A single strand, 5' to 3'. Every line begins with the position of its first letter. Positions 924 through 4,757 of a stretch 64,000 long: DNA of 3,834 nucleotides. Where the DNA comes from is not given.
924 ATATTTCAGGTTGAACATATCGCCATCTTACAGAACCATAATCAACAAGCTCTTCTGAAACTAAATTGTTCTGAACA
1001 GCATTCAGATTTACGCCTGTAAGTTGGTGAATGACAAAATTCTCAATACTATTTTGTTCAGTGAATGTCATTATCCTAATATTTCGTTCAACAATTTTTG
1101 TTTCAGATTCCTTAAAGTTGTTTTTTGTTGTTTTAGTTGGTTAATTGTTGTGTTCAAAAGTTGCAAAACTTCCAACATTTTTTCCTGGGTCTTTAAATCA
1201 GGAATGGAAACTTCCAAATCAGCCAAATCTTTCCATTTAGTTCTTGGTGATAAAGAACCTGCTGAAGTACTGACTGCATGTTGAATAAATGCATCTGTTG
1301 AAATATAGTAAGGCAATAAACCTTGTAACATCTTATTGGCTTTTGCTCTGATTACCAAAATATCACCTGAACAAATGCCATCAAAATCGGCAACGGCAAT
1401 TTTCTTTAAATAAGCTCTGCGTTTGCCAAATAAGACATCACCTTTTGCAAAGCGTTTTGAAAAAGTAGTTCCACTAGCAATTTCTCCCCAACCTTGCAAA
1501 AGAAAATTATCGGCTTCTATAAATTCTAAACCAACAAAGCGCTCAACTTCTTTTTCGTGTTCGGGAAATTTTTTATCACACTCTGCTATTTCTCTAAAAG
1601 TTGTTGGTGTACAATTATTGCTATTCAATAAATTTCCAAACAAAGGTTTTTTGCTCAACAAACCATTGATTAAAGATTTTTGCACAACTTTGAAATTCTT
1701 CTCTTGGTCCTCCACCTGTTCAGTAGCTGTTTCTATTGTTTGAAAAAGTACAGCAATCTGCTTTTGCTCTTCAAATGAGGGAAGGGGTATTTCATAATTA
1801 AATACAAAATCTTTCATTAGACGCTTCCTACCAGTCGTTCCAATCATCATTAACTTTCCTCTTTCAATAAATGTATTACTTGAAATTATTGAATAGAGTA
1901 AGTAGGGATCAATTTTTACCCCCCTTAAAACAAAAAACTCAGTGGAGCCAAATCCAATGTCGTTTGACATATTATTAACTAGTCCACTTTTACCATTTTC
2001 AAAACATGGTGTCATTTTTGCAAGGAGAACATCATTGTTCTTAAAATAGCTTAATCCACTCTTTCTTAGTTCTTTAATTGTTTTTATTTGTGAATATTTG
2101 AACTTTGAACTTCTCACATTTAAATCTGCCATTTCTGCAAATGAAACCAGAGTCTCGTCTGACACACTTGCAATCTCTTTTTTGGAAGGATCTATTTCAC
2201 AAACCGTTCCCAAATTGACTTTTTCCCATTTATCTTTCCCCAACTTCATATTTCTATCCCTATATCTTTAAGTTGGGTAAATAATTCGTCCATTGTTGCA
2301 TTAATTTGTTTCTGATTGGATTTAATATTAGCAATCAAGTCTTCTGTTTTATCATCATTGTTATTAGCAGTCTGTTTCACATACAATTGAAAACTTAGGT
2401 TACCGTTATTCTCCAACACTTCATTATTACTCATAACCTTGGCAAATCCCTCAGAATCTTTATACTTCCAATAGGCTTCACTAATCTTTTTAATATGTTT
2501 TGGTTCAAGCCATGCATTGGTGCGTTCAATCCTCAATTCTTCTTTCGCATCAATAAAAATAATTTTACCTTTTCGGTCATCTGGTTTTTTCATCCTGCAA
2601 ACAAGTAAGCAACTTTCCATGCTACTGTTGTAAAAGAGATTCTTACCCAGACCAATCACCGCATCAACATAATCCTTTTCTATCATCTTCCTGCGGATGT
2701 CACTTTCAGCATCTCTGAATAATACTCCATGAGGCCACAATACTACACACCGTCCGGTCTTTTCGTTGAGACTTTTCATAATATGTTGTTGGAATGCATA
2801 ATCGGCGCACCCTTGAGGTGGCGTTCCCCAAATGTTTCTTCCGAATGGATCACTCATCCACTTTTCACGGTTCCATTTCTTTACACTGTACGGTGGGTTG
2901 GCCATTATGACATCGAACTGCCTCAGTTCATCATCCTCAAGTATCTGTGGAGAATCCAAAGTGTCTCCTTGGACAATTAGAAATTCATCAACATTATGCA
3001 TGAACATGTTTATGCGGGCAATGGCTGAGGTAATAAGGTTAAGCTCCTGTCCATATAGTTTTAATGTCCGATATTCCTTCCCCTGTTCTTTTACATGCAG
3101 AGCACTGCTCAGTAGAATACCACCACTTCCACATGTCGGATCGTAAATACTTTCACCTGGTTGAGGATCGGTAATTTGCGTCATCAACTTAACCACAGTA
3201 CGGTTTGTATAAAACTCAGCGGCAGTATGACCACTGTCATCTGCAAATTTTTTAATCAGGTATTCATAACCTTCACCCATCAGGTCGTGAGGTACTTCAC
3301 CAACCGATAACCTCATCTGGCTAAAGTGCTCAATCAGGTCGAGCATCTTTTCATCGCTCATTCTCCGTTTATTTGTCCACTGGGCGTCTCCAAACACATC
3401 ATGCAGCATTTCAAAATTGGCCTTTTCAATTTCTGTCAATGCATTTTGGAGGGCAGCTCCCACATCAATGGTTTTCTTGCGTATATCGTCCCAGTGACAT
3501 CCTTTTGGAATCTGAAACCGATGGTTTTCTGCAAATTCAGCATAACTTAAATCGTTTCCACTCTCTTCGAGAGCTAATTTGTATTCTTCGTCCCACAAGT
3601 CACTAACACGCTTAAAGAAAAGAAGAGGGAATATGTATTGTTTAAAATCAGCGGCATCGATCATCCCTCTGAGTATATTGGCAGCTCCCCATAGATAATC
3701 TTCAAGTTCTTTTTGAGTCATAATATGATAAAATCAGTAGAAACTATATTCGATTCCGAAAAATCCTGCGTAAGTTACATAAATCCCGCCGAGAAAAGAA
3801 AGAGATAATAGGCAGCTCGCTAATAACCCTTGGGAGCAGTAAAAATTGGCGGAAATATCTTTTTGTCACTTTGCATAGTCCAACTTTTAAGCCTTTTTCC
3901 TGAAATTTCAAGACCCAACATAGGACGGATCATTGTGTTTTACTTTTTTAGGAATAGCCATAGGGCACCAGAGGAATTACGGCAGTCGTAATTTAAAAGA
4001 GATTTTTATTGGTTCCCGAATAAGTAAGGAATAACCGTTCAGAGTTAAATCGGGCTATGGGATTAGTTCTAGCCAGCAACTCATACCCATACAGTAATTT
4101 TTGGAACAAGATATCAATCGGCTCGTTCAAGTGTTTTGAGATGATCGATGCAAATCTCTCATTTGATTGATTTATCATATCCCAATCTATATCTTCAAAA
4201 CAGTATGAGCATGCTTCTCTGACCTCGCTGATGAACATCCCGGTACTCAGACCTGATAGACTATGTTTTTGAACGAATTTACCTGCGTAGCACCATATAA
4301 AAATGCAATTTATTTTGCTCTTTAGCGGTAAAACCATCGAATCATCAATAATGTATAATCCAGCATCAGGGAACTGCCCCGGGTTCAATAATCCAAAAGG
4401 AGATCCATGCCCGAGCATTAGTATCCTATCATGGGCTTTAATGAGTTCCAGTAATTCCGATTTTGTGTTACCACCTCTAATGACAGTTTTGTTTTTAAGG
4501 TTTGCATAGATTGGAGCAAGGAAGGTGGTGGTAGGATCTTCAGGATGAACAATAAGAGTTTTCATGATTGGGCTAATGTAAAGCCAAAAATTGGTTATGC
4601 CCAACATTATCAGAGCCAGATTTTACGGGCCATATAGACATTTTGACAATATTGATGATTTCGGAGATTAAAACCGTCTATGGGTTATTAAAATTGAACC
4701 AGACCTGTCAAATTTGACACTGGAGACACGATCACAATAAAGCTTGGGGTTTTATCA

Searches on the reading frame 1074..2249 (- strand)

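Call 12: search_protein_families(library=pfam, proteins=[window:1074-2249:-], max_evalue=0.001)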
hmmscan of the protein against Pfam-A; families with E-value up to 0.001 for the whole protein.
window:1074-2249:- (392 aa): 1 family
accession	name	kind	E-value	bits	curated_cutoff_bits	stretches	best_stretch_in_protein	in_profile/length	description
PF01420.25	Methylase_S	-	4.8e-20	72.9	22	2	6-183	2-162/168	Type I restriction modification DNA specificity domain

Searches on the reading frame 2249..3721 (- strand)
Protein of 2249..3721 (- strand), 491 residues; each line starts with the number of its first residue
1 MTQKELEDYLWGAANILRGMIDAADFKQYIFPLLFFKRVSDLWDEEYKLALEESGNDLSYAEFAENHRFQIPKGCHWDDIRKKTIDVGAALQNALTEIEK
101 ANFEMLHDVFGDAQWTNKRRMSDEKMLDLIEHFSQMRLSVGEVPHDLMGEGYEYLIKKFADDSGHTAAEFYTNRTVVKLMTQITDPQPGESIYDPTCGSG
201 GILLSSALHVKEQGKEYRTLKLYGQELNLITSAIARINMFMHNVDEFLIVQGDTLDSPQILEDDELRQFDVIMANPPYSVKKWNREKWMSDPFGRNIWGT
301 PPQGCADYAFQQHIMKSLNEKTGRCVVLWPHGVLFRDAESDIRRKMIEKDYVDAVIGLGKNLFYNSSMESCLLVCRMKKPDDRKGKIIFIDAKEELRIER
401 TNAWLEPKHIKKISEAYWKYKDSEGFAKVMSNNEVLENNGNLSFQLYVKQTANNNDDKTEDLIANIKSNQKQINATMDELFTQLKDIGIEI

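Call 12: search_protein_families(library=pfam, proteins=[window:2249-3721:-], max_evalue=0.001)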
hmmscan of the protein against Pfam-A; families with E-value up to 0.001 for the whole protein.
window:2249-3721:- (491 aa): 4 families
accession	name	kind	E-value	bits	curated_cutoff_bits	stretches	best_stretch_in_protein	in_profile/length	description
PF02384.22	N6_Mtase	-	4.3e-87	292.8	20.4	1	145-454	3-309/311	N-6 DNA Methylase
PF12161.14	HsdM_N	-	2.7e-20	73.8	24.5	1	6-133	1-135/135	HsdM N-terminal domain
PF01170.24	UPF0020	-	1e-08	35.5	22.3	1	178-279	18-132/197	RMKL-like, methyltransferase domain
PF07669.17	Eco57I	-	1.4e-06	28.9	25.3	1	246-360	64-168/171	Eco57I restriction-modification methylase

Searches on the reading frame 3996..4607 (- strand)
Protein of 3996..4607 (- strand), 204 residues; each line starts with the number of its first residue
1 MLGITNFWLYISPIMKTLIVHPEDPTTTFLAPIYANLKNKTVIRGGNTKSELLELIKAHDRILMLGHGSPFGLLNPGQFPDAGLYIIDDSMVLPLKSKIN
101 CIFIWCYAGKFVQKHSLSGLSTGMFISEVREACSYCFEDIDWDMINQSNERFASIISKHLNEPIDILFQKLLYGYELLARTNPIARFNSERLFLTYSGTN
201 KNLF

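Call 6: search_protein_families(library=padloc, proteins=[window:3996-4607:-], max_evalue=0.1)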
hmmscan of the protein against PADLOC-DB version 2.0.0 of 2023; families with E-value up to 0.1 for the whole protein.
window:3996-4607:- (204 aa): 0 families

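Call 7: search_protein_families(library=pfam, proteins=[window:3996-4607:-], max_evalue=0.1)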
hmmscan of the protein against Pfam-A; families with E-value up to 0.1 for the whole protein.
window:3996-4607:- (204 aa): 1 family
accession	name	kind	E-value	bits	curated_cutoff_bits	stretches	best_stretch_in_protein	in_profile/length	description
PF18121.7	TFA2_Winged_2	-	0.032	14.4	26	0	111-141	9-35/60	TFA2 Winged helix domain 2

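Call 8: search_protein_families(library=ncbifam, proteins=[window:3996-4607:-], max_evalue=0.1)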
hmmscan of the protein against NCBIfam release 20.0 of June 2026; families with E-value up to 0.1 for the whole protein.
window:3996-4607:- (204 aa): 0 families

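Call 86: find_encoding_contigs(protein=window:3996-4607:-, flank=6000, max_places=6)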
Protein window:3996-4607:- (204 aa): 2 contigs read that carry it; 2 places shown.
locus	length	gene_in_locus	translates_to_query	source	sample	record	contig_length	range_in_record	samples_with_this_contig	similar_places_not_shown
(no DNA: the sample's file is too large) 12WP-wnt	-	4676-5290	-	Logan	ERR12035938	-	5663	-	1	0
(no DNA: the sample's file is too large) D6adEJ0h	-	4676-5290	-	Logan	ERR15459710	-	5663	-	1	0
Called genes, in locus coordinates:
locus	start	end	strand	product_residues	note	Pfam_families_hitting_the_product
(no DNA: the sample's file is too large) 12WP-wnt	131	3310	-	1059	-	PF00270:DEAD, PF04851:ResIII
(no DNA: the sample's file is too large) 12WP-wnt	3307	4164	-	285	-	-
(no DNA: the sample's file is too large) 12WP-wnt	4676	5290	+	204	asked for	-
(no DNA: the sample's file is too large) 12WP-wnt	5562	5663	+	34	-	?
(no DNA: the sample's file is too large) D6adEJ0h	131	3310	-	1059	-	PF00270:DEAD, PF04851:ResIII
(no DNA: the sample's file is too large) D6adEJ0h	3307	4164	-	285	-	-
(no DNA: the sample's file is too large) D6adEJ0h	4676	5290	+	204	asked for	-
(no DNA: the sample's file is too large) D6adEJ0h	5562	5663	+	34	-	?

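Call 87: search_protein_families(library=phrogs, proteins=[window:3996-4607:-], max_evalue=0.01)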
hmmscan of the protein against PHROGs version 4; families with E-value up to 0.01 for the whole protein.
window:3996-4607:- (204 aa): 0 families

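Call 88: search_dna_similar(query=window:3996-4607:-, collection=plasmids, mode=protein, max_evalue=0.001, max_rows=10)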
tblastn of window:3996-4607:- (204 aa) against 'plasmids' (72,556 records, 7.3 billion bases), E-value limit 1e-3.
No match.
